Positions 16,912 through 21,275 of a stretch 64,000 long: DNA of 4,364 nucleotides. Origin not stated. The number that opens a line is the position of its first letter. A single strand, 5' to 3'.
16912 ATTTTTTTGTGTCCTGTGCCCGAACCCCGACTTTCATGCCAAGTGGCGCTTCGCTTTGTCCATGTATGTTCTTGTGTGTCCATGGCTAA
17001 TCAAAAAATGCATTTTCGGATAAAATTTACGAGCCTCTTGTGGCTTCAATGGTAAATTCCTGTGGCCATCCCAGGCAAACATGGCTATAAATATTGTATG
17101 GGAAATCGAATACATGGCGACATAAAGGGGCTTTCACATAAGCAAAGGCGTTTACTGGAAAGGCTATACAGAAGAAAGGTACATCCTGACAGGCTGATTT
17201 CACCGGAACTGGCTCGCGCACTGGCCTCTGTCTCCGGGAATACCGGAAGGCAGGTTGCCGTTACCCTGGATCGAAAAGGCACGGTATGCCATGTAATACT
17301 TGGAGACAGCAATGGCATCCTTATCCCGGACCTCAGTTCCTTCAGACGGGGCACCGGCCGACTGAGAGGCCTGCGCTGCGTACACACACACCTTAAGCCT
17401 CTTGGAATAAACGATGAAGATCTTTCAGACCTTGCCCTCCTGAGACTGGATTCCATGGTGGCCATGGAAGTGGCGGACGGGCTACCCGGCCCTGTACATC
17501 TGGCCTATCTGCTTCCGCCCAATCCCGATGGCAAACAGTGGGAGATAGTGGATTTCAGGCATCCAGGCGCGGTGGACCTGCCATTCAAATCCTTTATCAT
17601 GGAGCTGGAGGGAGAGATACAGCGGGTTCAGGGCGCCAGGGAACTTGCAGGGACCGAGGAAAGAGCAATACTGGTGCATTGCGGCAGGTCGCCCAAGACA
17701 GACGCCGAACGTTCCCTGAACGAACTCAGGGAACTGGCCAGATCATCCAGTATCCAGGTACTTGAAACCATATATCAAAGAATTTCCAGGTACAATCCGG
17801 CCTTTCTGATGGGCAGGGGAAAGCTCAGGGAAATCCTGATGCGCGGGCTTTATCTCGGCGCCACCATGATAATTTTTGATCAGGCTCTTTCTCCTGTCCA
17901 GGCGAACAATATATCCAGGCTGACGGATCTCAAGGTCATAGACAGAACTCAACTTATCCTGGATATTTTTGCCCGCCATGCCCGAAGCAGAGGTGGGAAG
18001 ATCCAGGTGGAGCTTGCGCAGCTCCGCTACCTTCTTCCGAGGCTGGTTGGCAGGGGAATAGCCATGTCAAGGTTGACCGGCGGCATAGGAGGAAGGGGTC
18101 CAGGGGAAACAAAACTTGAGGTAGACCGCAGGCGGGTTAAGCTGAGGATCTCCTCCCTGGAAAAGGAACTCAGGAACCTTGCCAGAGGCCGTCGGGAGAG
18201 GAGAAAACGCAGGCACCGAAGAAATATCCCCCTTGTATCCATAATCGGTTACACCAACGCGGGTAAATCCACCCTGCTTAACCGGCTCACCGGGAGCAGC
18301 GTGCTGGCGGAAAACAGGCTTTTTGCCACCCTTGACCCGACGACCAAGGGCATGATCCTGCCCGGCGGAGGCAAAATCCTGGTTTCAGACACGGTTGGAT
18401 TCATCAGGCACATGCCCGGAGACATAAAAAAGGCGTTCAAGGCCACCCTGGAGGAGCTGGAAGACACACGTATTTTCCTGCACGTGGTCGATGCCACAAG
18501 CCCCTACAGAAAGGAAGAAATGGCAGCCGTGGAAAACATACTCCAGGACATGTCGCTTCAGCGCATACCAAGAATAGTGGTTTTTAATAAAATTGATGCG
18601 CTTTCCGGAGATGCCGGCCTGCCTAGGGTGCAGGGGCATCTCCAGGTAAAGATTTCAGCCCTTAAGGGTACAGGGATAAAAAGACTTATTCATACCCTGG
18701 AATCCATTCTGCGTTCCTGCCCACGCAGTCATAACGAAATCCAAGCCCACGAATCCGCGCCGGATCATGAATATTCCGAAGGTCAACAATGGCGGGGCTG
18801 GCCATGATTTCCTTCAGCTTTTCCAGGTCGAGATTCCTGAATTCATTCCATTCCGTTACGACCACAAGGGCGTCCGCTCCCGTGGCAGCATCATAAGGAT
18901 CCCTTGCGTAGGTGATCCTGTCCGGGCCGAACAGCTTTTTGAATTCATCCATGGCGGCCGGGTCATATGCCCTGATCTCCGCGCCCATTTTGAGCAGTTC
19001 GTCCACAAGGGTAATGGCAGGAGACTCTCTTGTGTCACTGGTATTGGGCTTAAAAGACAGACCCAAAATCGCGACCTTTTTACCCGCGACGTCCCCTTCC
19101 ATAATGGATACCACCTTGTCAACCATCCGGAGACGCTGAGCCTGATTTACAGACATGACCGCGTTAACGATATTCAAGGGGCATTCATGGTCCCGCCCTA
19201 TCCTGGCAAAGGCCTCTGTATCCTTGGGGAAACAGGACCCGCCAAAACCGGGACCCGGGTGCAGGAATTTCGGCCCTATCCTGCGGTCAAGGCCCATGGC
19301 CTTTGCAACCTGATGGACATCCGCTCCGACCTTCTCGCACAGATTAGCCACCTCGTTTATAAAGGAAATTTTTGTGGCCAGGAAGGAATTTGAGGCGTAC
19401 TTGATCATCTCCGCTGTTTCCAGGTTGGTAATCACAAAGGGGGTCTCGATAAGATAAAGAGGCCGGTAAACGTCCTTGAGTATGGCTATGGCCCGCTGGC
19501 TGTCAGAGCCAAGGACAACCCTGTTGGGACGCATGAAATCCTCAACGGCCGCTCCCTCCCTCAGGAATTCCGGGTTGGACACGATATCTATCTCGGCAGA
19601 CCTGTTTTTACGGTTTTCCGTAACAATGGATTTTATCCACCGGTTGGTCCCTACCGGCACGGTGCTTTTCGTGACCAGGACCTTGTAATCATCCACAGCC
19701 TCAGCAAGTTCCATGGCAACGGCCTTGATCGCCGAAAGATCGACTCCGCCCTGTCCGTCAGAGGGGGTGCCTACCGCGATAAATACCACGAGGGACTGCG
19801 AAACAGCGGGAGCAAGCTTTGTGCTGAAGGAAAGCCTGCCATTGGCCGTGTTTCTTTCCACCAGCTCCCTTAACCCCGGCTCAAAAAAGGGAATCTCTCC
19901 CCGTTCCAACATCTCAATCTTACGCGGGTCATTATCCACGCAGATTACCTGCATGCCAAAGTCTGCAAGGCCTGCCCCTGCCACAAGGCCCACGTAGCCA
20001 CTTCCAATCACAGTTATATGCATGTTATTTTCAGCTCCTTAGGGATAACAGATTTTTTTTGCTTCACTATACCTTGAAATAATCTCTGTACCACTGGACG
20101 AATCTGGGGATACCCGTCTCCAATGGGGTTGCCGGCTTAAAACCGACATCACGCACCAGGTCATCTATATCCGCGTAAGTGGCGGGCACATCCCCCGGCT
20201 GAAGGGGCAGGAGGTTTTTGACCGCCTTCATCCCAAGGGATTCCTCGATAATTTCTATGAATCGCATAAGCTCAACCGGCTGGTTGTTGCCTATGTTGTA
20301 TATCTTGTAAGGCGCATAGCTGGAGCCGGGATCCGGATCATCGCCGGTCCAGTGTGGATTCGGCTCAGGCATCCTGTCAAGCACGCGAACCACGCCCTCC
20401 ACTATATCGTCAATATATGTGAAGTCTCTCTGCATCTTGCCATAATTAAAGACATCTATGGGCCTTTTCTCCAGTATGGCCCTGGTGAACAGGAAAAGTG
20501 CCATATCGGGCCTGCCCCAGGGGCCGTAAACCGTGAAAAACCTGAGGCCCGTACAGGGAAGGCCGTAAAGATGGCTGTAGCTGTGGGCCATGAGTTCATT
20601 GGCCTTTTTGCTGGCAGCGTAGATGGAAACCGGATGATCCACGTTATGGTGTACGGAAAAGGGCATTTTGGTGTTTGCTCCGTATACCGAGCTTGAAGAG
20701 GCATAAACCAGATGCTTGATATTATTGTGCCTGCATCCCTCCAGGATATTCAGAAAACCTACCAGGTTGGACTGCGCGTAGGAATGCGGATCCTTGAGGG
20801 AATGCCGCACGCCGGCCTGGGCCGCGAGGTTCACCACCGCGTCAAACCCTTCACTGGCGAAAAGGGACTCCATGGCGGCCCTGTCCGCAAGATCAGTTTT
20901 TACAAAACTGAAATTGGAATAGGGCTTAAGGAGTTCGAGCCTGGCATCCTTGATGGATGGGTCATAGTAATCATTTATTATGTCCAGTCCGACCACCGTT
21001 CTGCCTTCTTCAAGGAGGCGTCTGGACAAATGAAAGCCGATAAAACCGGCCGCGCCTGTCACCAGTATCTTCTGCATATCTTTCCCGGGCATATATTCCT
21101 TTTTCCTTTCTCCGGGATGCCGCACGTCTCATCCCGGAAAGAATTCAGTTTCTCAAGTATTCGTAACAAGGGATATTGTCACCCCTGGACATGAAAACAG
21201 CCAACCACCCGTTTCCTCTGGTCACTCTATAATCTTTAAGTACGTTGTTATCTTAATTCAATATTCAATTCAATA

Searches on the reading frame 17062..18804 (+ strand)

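Call 75: search_protein_families(library=pfam, proteins=[window:17062-18804:+], max_evalue=0.00001)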
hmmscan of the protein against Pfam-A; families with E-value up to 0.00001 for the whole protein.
window:17062-18804:+ (581 aa): 3 families
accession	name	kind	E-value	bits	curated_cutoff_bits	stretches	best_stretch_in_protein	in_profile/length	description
PF16360.10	GTP-bdg_M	-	2.2e-27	95.9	29.5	1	306-384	1-79/79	GTP-binding GTPase Middle Region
PF13167.11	GTP-bdg_N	-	3.3e-27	95.3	25.4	1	217-304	2-89/89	GTP-binding GTPase N-terminal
PF01926.29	MMR_HSR1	-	5.9e-20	71.9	21.9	1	392-510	2-113/113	50S ribosome-binding GTPase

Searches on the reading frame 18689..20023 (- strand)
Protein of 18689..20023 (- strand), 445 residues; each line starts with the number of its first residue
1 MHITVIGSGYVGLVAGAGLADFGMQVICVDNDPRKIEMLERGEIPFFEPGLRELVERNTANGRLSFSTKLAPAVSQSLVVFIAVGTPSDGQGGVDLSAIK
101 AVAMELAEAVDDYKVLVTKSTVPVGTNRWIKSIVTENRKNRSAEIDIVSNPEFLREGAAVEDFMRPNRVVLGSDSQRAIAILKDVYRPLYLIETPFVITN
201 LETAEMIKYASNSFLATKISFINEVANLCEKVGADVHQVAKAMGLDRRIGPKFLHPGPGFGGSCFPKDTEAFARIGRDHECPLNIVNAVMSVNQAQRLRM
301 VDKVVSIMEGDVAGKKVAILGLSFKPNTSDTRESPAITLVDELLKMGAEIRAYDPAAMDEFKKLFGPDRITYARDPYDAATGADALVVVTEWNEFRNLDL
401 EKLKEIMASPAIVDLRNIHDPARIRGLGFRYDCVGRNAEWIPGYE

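Call 75: search_protein_families(library=pfam, proteins=[window:18689-20023:-], max_evalue=0.00001)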
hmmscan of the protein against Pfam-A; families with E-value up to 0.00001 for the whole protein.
window:18689-20023:- (445 aa): 3 families
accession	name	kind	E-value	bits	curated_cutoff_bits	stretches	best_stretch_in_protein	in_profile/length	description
PF03721.20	UDPG_MGDP_dh_N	-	4.5e-63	212.7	27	1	1-184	1-186/187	UDP-glucose/GDP-mannose dehydrogenase family, NAD binding domain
PF00984.24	UDPG_MGDP_dh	-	3.7e-39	133.2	25.4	1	202-294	1-93/94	UDP-glucose/GDP-mannose dehydrogenase family, central domain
PF03720.21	UDPG_MGDP_dh_C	-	7.6e-35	119.8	30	1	318-421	1-103/103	UDP-glucose/GDP-mannose dehydrogenase family, UDP binding domain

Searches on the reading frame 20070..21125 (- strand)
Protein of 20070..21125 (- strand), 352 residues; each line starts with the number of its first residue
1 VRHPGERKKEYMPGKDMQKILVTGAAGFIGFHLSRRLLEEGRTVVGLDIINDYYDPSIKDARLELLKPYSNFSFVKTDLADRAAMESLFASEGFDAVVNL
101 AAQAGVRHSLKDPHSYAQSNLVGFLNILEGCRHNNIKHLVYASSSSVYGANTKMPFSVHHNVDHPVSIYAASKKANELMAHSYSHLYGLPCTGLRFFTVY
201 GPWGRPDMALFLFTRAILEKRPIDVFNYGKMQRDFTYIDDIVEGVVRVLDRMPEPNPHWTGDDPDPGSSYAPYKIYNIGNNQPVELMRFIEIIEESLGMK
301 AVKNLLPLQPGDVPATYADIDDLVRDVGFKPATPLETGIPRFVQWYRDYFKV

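Call 75: search_protein_families(library=pfam, proteins=[window:20070-21125:-], max_evalue=0.00001)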
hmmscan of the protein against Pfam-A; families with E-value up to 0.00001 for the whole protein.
window:20070-21125:- (352 aa): 7 families
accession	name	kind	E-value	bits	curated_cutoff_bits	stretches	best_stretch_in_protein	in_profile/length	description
PF01370.27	Epimerase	-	3.3e-58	197.4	20.9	1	20-252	1-228/240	NAD dependent epimerase/dehydratase family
PF16363.11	GDP_Man_Dehyd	-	6.7e-50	170.8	27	1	21-339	1-329/332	GDP-mannose 4,6 dehydratase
PF01073.25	3Beta_HSD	-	1.2e-19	70.9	22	1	21-303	1-274/280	3-beta hydroxysteroid dehydrogenase/isomerase family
PF04321.23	RmlD_sub_bind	-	6.3e-17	62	27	1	19-254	2-202/287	RmlD substrate binding domain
PF02719.21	Polysacc_synt_2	-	1.1e-09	38.4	20.2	1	20-146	1-130/293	Polysaccharide biosynthesis protein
PF13460.12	NAD_binding_10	-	1.4e-06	28.7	27.2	1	24-182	1-134/184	NAD(P)H-binding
PF00106.31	adh_short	-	1.6e-06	28.2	26.6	0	19-129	2-117/195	short chain dehydrogenase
